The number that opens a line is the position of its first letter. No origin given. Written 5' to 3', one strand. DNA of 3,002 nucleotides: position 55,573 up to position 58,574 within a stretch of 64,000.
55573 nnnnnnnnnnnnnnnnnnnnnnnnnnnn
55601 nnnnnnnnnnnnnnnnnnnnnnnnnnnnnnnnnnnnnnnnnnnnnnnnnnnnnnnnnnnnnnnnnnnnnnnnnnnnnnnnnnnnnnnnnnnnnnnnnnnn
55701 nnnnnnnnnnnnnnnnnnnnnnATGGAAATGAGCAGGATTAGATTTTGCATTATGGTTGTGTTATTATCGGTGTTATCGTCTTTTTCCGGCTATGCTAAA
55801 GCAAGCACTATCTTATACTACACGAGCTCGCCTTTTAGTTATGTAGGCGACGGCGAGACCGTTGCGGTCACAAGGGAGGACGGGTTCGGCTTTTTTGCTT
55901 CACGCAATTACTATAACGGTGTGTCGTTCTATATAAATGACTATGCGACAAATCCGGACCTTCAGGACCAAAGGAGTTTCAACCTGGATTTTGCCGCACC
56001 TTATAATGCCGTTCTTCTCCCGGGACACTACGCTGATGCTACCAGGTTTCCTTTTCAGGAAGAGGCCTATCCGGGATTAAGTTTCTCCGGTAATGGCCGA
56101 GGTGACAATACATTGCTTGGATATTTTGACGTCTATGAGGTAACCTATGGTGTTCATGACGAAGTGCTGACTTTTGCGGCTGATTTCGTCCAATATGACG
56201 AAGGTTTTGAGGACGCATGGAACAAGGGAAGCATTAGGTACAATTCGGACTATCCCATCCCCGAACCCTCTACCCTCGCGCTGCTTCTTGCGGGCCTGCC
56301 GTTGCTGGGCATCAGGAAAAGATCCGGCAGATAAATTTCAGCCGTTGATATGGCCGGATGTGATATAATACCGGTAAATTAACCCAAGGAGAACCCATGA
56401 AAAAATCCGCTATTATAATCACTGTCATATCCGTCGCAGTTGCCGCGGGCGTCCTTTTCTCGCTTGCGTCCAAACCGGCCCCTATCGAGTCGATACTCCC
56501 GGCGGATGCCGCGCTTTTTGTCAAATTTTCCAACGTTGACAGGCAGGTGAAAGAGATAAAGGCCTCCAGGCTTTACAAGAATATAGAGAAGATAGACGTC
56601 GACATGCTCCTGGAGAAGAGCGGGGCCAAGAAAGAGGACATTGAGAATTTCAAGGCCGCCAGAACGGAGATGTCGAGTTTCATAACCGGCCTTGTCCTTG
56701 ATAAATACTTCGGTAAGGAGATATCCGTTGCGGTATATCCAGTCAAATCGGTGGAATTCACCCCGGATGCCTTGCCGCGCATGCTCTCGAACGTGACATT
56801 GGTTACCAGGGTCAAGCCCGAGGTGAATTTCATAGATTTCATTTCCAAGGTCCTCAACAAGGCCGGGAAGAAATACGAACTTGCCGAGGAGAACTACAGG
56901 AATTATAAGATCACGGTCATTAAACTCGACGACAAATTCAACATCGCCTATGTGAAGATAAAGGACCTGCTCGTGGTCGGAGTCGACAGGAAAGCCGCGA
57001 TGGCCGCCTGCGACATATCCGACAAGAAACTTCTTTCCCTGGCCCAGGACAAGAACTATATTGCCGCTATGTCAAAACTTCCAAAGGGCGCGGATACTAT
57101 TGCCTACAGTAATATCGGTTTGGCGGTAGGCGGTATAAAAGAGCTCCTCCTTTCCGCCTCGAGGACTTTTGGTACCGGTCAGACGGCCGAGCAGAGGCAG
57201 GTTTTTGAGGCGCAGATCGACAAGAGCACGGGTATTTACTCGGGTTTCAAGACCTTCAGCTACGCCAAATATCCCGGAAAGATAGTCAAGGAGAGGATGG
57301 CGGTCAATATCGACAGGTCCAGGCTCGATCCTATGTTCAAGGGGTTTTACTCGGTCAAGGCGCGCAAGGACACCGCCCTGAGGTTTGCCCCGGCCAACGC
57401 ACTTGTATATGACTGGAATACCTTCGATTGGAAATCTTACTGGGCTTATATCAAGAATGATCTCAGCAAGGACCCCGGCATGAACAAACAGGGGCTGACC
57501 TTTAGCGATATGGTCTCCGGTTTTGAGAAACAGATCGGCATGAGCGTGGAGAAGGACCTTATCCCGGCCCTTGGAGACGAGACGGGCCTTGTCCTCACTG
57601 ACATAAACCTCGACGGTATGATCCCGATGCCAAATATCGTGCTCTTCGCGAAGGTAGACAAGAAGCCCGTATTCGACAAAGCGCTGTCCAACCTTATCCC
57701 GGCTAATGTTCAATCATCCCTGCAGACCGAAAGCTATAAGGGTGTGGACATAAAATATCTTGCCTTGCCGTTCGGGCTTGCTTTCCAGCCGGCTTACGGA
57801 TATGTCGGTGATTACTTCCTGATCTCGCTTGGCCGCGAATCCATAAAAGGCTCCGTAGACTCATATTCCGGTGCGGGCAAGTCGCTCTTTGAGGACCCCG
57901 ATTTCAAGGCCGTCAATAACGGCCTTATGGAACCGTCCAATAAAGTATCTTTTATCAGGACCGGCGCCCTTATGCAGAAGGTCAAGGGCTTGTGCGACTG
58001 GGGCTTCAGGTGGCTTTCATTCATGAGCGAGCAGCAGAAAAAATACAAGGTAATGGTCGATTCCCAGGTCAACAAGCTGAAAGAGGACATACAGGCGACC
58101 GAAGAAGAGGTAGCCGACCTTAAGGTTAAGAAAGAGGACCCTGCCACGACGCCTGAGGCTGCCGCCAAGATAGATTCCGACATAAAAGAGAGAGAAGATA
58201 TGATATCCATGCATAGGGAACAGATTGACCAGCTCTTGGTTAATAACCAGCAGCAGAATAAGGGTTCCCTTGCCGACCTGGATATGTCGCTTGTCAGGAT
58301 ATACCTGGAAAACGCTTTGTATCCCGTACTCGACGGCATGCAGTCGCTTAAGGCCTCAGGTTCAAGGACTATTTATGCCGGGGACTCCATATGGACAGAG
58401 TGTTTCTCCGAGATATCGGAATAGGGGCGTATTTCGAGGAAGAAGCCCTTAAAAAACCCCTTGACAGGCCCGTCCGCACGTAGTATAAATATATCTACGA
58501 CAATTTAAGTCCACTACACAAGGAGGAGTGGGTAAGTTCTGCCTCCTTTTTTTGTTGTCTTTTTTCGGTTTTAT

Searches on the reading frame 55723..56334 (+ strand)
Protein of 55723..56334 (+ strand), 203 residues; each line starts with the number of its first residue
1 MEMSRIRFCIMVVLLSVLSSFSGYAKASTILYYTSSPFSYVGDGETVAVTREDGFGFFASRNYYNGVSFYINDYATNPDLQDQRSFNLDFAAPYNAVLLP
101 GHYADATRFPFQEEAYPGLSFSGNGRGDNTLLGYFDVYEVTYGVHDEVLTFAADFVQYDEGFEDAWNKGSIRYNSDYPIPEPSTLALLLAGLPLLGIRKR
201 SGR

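Call 24: search_protein_families(library=pfam, proteins=[window:55723-56334:+], max_evalue=0.001)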
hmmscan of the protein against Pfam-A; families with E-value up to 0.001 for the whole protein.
window:55723-56334:+ (203 aa): 1 family
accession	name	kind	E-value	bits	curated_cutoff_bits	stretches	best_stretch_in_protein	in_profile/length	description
PF07589.16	PEP-CTERM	-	0.00032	21.1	20.7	1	178-198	1-22/24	PEP-CTERM motif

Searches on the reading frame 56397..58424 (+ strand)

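Call 24: search_protein_families(library=pfam, proteins=[window:56397-58424:+], max_evalue=0.001)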
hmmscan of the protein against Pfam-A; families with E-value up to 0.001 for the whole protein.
window:56397-58424:+ (675 aa): 1 family
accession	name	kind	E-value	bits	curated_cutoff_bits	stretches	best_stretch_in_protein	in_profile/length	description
PF11832.13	DUF3352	-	3.1e-15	56.2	26.8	2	105-247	100-233/536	Protein of unknown function (DUF3352)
